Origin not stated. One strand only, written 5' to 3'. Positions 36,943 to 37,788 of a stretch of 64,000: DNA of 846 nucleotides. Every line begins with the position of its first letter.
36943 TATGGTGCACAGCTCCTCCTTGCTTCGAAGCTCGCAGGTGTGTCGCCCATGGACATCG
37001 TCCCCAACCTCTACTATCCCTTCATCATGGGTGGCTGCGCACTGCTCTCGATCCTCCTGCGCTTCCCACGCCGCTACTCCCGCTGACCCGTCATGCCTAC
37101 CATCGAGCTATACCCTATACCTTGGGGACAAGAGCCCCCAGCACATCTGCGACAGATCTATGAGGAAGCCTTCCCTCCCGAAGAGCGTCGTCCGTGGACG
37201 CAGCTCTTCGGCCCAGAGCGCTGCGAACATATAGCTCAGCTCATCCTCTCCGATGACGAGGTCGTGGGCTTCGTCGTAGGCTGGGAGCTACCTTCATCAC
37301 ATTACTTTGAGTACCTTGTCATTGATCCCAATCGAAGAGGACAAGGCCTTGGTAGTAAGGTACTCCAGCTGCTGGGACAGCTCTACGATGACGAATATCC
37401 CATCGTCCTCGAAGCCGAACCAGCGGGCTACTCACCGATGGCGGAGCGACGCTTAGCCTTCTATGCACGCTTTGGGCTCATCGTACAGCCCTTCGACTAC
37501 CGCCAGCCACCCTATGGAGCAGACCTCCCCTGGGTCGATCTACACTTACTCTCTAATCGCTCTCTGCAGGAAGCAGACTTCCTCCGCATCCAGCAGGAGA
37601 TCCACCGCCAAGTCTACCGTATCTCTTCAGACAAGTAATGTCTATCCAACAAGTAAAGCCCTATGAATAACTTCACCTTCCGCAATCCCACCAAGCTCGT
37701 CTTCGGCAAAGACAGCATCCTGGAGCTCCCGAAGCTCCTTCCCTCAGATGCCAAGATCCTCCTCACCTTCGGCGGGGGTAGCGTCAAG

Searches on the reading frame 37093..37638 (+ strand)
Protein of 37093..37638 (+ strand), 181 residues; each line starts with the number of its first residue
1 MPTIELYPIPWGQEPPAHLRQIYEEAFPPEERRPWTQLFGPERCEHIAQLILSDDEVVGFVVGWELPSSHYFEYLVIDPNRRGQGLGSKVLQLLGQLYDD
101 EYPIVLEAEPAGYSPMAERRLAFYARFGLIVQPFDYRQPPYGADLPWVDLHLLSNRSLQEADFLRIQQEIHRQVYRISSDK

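Call 42: find_encoding_contigs(protein=window:37093-37638:+, flank=6000, max_places=8)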
Protein window:37093-37638:+ (181 aa): 21 contigs read that carry it; 8 places shown.
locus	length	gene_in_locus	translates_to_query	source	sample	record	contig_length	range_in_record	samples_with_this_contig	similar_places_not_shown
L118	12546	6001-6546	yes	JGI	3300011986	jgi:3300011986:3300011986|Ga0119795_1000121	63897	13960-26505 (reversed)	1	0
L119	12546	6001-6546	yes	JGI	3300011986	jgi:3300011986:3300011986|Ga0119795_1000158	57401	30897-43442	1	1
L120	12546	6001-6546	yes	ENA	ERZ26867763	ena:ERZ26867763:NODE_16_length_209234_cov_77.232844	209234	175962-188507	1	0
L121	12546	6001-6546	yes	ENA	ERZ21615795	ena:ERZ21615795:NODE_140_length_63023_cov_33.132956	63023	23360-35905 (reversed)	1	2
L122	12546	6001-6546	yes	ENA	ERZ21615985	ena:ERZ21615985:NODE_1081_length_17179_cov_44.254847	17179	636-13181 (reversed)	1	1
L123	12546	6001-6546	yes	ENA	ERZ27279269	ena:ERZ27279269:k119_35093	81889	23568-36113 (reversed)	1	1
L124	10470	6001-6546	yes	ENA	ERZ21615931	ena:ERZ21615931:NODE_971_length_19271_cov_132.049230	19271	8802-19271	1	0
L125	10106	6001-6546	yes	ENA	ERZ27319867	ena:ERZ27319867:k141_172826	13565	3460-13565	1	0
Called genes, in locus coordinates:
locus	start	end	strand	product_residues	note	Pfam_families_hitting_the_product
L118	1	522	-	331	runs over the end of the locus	PF20511:PMI_typeI_cat, PF07883:Cupin_2 (faint), PF21621:MPI_cupin_dom (weak)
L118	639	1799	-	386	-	PF01966:HD (weak), PF13286:HD_assoc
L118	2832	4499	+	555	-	PF16120:DUF4836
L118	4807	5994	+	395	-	PF03553:Na_H_antiporter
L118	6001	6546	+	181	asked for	PF00583:Acetyltransf_1, PF13508:Acetyltransf_7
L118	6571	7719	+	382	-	PF00465:Fe-ADH, PF25137:ADH_Fe_C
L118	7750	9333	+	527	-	-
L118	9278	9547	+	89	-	PF00590:TP_methylase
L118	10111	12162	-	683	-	PF07715:Plug, PF00593:TonB_dep_Rec_b-barrel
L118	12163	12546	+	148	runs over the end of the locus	-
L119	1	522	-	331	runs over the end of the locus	PF20511:PMI_typeI_cat, PF07883:Cupin_2 (faint), PF21621:MPI_cupin_dom (weak)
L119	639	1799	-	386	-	PF01966:HD (weak), PF13286:HD_assoc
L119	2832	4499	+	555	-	PF16120:DUF4836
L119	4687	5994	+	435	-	PF03553:Na_H_antiporter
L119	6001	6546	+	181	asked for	PF00583:Acetyltransf_1, PF13508:Acetyltransf_7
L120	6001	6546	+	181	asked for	PF00583:Acetyltransf_1, PF13508:Acetyltransf_7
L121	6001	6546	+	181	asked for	PF00583:Acetyltransf_1, PF13508:Acetyltransf_7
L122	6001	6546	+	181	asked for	PF00583:Acetyltransf_1, PF13508:Acetyltransf_7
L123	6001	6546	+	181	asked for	PF00583:Acetyltransf_1, PF13508:Acetyltransf_7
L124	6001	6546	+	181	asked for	PF00583:Acetyltransf_1, PF13508:Acetyltransf_7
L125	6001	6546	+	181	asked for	PF00583:Acetyltransf_1, PF13508:Acetyltransf_7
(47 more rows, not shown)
